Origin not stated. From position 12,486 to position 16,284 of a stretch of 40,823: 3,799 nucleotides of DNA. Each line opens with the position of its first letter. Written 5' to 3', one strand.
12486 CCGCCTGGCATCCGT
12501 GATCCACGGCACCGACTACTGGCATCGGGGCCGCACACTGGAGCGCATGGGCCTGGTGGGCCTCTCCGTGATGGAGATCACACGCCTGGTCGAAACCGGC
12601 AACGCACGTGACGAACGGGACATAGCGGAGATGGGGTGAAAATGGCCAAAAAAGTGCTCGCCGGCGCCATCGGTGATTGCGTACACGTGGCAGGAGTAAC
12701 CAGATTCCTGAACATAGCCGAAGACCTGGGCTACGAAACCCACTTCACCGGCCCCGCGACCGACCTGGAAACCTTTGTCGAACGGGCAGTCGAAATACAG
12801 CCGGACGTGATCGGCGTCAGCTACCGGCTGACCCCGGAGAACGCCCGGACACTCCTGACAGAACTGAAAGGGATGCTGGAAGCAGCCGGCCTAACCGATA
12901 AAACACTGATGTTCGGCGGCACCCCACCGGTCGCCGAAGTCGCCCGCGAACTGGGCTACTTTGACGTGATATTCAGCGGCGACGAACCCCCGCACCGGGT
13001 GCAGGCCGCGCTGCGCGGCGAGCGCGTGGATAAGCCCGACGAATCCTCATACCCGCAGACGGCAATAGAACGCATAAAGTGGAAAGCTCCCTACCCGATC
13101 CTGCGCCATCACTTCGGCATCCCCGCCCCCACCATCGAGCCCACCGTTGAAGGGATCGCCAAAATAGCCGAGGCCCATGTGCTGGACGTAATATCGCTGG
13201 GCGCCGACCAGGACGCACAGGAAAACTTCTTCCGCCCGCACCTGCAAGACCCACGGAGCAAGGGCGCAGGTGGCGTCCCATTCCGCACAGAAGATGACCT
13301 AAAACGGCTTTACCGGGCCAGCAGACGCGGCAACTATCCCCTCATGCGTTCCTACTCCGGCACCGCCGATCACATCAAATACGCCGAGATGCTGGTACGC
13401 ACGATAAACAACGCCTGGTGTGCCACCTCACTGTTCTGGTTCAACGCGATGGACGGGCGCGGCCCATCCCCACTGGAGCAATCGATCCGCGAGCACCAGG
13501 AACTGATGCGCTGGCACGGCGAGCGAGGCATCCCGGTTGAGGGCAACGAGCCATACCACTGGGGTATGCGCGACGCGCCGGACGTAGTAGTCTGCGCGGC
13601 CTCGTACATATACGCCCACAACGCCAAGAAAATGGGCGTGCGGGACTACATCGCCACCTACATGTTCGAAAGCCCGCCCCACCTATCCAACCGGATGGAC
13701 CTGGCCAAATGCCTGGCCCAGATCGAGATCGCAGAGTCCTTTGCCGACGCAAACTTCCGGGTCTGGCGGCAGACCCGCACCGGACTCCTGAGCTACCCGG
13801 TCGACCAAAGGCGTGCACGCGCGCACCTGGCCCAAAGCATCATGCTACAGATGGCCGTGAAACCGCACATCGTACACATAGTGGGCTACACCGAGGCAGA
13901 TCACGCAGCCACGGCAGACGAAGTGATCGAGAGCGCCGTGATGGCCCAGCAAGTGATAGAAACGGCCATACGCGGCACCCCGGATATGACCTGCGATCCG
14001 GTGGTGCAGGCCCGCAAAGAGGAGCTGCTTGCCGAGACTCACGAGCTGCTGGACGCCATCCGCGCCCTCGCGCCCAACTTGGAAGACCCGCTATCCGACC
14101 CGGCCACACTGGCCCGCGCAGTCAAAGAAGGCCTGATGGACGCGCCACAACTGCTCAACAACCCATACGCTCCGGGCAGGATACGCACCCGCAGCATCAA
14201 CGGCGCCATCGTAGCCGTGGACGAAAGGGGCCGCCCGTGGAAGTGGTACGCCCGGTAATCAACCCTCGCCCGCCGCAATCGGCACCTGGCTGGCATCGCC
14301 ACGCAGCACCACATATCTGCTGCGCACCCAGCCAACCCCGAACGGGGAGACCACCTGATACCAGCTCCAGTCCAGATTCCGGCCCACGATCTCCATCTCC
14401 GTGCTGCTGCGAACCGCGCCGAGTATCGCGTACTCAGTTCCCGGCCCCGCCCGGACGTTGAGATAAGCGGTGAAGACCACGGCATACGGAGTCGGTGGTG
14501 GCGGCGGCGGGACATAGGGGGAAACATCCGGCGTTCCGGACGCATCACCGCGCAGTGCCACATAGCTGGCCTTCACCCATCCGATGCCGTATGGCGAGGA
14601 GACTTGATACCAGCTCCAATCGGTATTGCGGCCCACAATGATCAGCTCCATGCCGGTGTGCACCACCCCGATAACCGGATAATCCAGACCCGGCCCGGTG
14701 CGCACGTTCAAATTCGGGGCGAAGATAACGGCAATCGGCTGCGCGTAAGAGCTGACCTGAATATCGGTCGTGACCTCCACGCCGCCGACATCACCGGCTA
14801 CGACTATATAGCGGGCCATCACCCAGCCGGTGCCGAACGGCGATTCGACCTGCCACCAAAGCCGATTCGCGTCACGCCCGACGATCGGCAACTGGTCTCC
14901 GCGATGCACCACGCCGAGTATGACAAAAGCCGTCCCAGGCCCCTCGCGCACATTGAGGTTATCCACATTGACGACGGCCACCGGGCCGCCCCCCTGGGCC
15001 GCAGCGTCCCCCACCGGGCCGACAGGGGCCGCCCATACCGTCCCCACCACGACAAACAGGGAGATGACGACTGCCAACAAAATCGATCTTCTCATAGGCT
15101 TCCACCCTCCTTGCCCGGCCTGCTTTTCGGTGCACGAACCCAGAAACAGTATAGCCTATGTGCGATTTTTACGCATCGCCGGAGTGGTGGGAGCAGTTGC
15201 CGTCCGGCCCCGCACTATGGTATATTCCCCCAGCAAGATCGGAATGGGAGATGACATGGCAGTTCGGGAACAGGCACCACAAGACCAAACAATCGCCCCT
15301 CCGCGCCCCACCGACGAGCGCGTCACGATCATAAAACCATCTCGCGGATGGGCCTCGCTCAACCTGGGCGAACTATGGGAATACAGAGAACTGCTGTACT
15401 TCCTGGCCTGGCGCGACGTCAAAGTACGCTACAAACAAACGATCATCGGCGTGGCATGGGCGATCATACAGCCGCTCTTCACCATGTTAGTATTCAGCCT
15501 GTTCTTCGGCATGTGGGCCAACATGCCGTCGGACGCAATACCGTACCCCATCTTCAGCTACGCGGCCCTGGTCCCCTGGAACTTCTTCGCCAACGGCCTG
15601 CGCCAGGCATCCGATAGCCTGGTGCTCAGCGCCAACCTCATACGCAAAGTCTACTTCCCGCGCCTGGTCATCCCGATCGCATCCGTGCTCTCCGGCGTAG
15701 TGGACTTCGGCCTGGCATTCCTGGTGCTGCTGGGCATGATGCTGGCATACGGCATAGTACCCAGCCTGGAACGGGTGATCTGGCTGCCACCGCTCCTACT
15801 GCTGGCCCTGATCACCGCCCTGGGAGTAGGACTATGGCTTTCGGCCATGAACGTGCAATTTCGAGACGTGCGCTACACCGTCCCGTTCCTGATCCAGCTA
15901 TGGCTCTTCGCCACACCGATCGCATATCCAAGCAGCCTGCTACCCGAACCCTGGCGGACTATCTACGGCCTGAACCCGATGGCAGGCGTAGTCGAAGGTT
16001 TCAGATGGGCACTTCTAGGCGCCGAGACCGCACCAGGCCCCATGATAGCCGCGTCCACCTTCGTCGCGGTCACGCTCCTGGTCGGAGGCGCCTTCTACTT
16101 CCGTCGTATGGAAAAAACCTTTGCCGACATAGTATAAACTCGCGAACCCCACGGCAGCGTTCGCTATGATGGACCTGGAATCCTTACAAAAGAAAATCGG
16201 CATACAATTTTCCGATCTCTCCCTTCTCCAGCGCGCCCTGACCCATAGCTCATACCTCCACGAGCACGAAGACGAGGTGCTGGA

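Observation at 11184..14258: Opine-dehydrogenase-like gene coupled to a 540-aa B12-domain protein of unknown function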

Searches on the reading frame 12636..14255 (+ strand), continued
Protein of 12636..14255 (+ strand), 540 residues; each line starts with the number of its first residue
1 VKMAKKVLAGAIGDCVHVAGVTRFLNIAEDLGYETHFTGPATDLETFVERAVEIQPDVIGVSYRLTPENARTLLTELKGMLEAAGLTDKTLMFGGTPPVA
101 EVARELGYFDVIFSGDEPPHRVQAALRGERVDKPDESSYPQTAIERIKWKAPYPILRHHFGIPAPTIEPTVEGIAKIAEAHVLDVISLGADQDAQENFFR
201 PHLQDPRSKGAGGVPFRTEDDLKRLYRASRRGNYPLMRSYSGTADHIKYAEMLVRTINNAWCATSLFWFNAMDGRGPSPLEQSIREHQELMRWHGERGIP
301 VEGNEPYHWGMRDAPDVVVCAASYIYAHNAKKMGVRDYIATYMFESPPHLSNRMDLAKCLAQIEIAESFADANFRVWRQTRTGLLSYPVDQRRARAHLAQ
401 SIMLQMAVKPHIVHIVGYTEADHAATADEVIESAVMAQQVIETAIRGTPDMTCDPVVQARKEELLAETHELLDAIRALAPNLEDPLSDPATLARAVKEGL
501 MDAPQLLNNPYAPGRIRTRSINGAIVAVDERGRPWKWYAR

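Call 77: search_protein_families(library=pfam, proteins=[L059:8570-9961:+, L044:4338-5798:+, L059:7040-8032:+, L059:8082-8534:+, L059:11650-12246:+, L078:12760-13401:+, L026:3208-4701:+, L062:8843-9853:+, L048:5756-6328:+, L044:3555-4331:+], max_evalue=0.0001)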
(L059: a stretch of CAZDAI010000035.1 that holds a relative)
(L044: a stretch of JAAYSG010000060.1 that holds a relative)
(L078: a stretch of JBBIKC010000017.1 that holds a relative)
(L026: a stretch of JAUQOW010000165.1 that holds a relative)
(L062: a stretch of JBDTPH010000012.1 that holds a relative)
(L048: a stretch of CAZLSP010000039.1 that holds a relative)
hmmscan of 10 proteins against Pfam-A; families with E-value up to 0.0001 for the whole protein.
L059:8570-9961:+ (464 aa): 1 family
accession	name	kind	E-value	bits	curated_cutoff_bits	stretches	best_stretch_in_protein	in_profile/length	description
PF13941.12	MutL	-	5.2e-167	556.6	27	1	4-458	1-449/450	MutL protein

L044:4338-5798:+ (487 aa): 1 family
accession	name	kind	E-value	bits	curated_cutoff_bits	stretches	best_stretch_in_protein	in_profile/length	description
PF13941.12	MutL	-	7.2e-167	556.1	27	1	12-464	2-449/450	MutL protein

L059:7040-8032:+ (331 aa): 2 families
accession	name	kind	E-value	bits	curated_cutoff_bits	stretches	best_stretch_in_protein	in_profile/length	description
PF07478.18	Dala_Dala_lig_C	-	8.6e-40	136.9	24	1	120-320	4-203/204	D-ala D-ala ligase C-terminus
PF13535.11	ATP-grasp_4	-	3.3e-05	24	27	0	143-291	2-151/160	ATP-grasp domain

L059:8082-8534:+ (151 aa): 1 family
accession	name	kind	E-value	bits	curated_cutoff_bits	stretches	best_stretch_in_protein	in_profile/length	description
PF03061.28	4HBT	-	4.9e-07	30.4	20.6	1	68-141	2-78/79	Thioesterase superfamily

L059:11650-12246:+ (199 aa): 2 families
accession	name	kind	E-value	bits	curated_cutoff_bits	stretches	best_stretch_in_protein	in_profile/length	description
PF01966.28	HD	-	7e-13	49.3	22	1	36-112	2-92/116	HD domain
PF08668.18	HDOD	-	1e-06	28.8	22.9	0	28-69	88-130/196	HDOD domain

L078:12760-13401:+ (214 aa): 10 families
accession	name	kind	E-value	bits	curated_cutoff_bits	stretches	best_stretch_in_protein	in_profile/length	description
PF13649.12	Methyltransf_25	-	2.8e-24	86.1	27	1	46-144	1-97/97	Methyltransferase domain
PF08241.18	Methyltransf_11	-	9.7e-23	81.1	21.2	1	47-146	1-93/95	Methyltransferase domain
PF01209.24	Ubie_methyltran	-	3.9e-19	69.4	20.1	1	36-170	41-173/233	ubiE/COQ5 methyltransferase family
PF13847.12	Methyltransf_31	-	6.6e-17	62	27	1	43-150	4-111/145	Methyltransferase domain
PF08242.18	Methyltransf_12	-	4.3e-14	53.4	30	1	47-146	1-98/98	Methyltransferase domain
PF13489.12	Methyltransf_23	-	2.1e-09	37.8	27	1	15-195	9-163/164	Methyltransferase domain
PF01135.25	PCMT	-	2.9e-09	37.5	20.3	1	33-120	64-151/210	Protein-L-isoaspartate(D-aspartate) O-methyltransferase (PCMT)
PF05175.20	MTS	-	1.3e-05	25.3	23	1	36-161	25-151/170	Methyltransferase small domain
PF02353.26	CMAS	-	2.9e-05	23.9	27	1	35-159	55-175/273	Mycolic acid cyclopropane synthetase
PF00891.24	Methyltransf_2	-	5.9e-05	23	22.3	1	35-164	55-180/210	O-methyltransferase domain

L026:3208-4701:+ (498 aa): 5 families
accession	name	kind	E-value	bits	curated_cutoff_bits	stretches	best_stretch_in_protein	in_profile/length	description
PF00733.27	Asn_synthase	-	3.3e-70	237.9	21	2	203-338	2-139/354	Asparagine synthase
PF13537.11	GATase_7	-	4.7e-38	130.4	25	1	43-155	1-121/123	Glutamine amidotransferase domain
PF13522.11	GATase_6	-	1.9e-35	122.2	27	1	28-151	1-130/130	Glutamine amidotransferase domain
PF02540.23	NAD_synthase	-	2.3e-05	24.1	21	1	201-274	3-78/242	NAD synthase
PF12481.13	DUF3700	-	7.3e-05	22.8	27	0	60-180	74-202/228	Aluminium induced protein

L062:8843-9853:+ (337 aa): 1 family
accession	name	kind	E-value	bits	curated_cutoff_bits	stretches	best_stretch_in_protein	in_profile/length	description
PF01699.29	Na_Ca_ex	-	4.1e-28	98.7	24.9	2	185-334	2-150/151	Sodium/calcium exchanger protein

L048:5756-6328:+ (191 aa): 2 families
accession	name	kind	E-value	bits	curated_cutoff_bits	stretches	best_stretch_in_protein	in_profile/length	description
PF18955.5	DUF5698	-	3.8e-21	75.7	27.5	1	28-85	1-58/58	Domain of unknown function (DUF5698)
PF10035.14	DUF2179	-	6.3e-13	48.8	22.8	1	118-166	1-51/55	Uncharacterized protein conserved in bacteria (DUF2179)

L044:3555-4331:+ (259 aa): 2 families
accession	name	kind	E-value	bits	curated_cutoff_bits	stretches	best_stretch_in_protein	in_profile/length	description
PF07702.18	UTRA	-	2.3e-25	89.5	23.8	1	98-244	2-141/141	UTRA domain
PF00392.27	GntR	-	7.5e-15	54.8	27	1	12-75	1-64/64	Bacterial regulatory proteins, gntR family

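Call 79: search_protein_families(library=ncbifam, proteins=[P0285, P0289, P0278, P0290, P0420, L059:8570-9961:+, L026:3208-4701:+, L059:7040-8032:+], max_evalue=0.00001)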
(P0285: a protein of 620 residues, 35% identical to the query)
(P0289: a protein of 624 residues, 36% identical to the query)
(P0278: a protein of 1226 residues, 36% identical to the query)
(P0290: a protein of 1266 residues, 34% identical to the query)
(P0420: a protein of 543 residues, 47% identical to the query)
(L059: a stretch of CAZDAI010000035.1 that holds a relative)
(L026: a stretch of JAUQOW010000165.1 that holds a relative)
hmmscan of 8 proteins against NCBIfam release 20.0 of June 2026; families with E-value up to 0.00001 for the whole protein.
P0285 (620 aa): 0 families

P0289 (624 aa): 0 families

P0278 (1226 aa): 3 families
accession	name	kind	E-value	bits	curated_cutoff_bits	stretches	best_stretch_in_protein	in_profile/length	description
NF040745.1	accessory_GlmL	equivalog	2.6e-75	254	475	1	706-1039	1-307/459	methylaspartate mutase accessory protein GlmL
TIGR01319.1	glmL_fam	subfamily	1.3e-54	185.8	204.05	1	709-1037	1-301/456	GlmL family protein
NF040744.1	ornith_Or-4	equivalog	3.2e-45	154.6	600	1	706-1037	3-304/448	GlmL-related ornithine degradation protein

P0290 (1266 aa): 3 families
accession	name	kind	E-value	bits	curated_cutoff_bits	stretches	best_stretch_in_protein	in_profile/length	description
NF040745.1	accessory_GlmL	equivalog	8.5e-84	282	475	2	679-1023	1-316/459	methylaspartate mutase accessory protein GlmL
TIGR01319.1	glmL_fam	subfamily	4e-55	187.5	204.05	1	683-1006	2-295/456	GlmL family protein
NF040744.1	ornith_Or-4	equivalog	6.6e-50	170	600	1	678-1009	2-301/448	GlmL-related ornithine degradation protein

P0420 (543 aa): 0 families

L059:8570-9961:+ (464 aa): 3 families
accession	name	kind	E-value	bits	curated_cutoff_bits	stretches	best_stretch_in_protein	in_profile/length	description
NF040745.1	accessory_GlmL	equivalog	2.3e-180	600.3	475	1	4-460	1-458/459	methylaspartate mutase accessory protein GlmL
TIGR01319.1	glmL_fam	subfamily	1.3e-138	462.7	204.05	1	8-459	2-455/456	GlmL family protein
NF040744.1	ornith_Or-4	equivalog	1.8e-119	399.3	600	1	4-459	3-447/448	GlmL-related ornithine degradation protein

L026:3208-4701:+ (498 aa): 9 families
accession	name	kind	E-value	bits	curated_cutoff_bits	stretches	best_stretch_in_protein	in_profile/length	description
NF006949.0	PRK09431.1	equivalog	4.1e-167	557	499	1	1-492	1-515/554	asparagine synthase B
TIGR01536.1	asn_synth_AEB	equivalog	2.6e-122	409.5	267.1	2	2-347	1-384/517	asparagine synthase (glutamine-hydrolyzing)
TIGR03104.1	trio_amidotrans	equivalog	5.2e-83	279.3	570.1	3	1-163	1-173/589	N-acetylglutaminylglutamine amidotransferase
TIGR03108.1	eps_aminotran_1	hypoth_equivalog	8e-74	249.4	816.9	3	1-159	1-170/628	XrtA/PEP-CTERM system amidotransferase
NF033535.1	lass_lactam_cya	exception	9.5e-39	133.5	525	3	1-157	1-167/668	lasso peptide isopeptide bond-forming cyclase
NF033561.1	macrolact_Ik_Al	subfamily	1.4e-18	66.8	300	1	162-331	158-331/561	albusnodin/ikarugamycin family macrolactam cyclase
TIGR01134.1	purF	equivalog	1e-17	64.7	350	1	55-193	84-236/432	amidophosphoribosyltransferase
NF001484.0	PRK00331.1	subfamily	4.2e-07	28.7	381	0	63-165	95-208/601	isomerizing glutamine--fructose-6-phosphate transaminase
TIGR01135.1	glmS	equivalog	4.9e-06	25.3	418.05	0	64-168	95-210/607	glutamine--fructose-6-phosphate transaminase (isomerizing)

L059:7040-8032:+ (331 aa): 32 families (the best 25 are shown)
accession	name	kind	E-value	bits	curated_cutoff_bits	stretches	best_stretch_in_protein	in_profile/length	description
NF002378.0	PRK01372.1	subfamily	1e-52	178.7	243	1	35-324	28-302/305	D-alanine--D-alanine ligase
TIGR01205.1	D_ala_D_alaTIGR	subfamily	1.1e-46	159.2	245.65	1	36-323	22-317/318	D-alanine--D-alanine ligase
NF002528.0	PRK01966.1-4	subfamily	8.3e-42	143.3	262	1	59-330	92-365/366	D-alanine--D-alanine ligase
NF011169.0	PRK14571.1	equivalog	3.1e-39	135.1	404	1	35-324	22-296/300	D-alanyl-alanine synthetase A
NF002526.0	PRK01966.1-2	equivalog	4.9e-39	134.2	449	1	64-331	91-355/362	D-alanine--D-alanine ligase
NF002525.0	PRK01966.1-1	equivalog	1.4e-36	126.3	457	1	60-330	92-357/364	D-alanine--D-alanine ligase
NF000091.3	D_ala_D_ser_VanG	exception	4.3e-36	124.4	495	1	66-323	93-343/344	D-alanine--D-serine ligase VanG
NF000206.1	D_ala_D_lac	equivalog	2.8e-35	121.9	550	1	65-324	89-341/342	D-alanine--(R)-lactate ligase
NF002527.0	PRK01966.1-3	equivalog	8.8e-32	110.6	310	1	85-321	93-326/332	D-alanine--D-alanine ligase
NF012215.1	D_ala_D_lac_VanD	exception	1.2e-31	110.3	700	1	79-326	101-343/343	D-alanine--(R)-lactate ligase VanD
NF012217.1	D_ala_D_lac_VanA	exception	3.2e-31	108.8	775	1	64-324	88-341/343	D-alanine--(R)-lactate ligase VanA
NF002529.0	PRK01966.1-5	equivalog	6.6e-31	107.5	472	1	84-329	101-342/348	D-alanine--D-alanine ligase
NF011168.0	PRK14570.1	equivalog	1.1e-29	104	505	1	48-329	71-352/364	D-alanyl-alanine synthetase A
NF000372.1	D_ala_D_lac_VanI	exception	4e-29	102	700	1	67-324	91-341/341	D-alanine--(R)-lactate ligase VanI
NF000470.1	D_ala_D_lac_VanM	exception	1.5e-28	100.1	760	1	64-324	88-341/343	D-alanine--(R)-lactate ligase VanM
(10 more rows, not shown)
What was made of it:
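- Closest known: Lysine 5,6-aminomutase. Different: The accessory protein is of the GlmL type rather than the ornithine Or-4 type (call 79).
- A GlmL that passes the 'methylaspartate mutase accessory protein' equivalog model sits in the operon in L059 (call 79). The frequent neighbour AsnB acts on an aspartate skeleton (call 79). GlmL-related proteins also occur in ornithine degradation (NF040744 hit, call 79). The accessory protein fits the GlmL model (600 bits) better than the ornithine Or-4 model (399 bits) (call 79).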

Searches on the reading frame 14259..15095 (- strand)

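Call 55: search_protein_families(library=pfam, proteins=[window:14259-15095:-], max_evalue=0.00001)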
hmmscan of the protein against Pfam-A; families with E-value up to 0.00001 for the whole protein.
window:14259-15095:- (278 aa): 2 families
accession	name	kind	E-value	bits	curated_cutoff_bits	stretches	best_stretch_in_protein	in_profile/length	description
PF08239.17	SH3_3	-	2.3e-35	121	27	3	128-179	2-53/54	Bacterial SH3 domain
PF12913.13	SH3_6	-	1.7e-08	34.3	27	0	138-175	16-53/53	SH3 domain (SH3b1 type)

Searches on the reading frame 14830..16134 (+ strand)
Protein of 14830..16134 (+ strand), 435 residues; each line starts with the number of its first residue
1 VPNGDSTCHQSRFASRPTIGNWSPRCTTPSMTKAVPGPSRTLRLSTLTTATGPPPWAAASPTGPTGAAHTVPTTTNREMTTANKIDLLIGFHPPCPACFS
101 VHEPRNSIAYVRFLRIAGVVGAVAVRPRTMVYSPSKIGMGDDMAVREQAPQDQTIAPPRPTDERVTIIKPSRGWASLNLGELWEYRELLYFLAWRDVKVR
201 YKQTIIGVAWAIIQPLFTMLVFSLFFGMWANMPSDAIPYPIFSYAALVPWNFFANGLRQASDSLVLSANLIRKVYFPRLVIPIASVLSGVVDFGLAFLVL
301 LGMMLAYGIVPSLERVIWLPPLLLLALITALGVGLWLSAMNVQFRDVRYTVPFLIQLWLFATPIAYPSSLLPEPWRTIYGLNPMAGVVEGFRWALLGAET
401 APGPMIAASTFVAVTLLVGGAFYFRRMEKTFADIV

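Call 55: search_protein_families(library=pfam, proteins=[window:14830-16134:+], max_evalue=0.00001)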
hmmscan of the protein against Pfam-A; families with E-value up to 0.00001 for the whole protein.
window:14830-16134:+ (435 aa): 1 family
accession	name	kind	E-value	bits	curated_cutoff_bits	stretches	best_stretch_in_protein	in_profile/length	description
PF01061.29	ABC2_membrane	-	6.8e-20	71.9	26.9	1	189-395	3-210/211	ABC-2 type transporter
